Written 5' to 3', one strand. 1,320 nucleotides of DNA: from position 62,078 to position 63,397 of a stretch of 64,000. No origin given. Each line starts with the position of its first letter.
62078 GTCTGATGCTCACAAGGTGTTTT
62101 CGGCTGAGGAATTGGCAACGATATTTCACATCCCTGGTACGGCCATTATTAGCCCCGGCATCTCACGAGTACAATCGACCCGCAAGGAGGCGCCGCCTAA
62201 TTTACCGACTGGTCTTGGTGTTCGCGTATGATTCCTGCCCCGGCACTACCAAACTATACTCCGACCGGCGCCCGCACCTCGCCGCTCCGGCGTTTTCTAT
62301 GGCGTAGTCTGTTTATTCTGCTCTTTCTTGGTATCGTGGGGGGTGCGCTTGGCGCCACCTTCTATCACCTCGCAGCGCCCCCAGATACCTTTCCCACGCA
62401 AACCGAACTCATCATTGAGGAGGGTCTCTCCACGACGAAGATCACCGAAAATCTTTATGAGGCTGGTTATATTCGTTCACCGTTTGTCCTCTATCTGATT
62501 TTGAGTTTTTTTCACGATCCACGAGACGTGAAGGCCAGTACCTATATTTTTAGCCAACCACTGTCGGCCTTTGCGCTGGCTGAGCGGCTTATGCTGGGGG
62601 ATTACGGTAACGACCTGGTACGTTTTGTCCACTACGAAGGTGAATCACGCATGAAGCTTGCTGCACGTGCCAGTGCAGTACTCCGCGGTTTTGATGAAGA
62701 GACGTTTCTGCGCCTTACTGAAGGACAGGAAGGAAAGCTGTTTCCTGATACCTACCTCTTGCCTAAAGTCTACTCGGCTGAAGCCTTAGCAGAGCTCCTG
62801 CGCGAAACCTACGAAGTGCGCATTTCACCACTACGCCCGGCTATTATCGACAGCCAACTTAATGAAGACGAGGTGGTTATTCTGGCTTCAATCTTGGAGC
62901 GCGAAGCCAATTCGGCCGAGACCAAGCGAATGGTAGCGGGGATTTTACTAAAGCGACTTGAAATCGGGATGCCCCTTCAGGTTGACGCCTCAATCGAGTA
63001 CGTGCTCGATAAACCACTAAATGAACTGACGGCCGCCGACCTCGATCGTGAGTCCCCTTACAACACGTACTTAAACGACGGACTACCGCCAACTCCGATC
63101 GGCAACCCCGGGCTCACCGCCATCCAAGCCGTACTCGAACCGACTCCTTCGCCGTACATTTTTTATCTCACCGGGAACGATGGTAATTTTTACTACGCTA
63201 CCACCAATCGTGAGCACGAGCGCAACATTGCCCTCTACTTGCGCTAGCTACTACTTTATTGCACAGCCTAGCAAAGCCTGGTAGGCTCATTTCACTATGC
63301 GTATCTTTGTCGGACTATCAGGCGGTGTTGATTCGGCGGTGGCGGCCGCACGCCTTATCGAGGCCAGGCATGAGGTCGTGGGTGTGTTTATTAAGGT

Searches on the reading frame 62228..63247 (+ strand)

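Call 67: search_protein_families(library=pfam, proteins=[window:62228-63247:+], max_evalue=0.0001)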
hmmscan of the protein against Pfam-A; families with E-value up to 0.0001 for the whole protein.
window:62228-63247:+ (339 aa): 1 family
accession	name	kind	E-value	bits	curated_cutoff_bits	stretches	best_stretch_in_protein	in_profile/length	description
PF02618.21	YceG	-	7.5e-61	206.4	32.4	1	63-335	3-274/275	YceG-like family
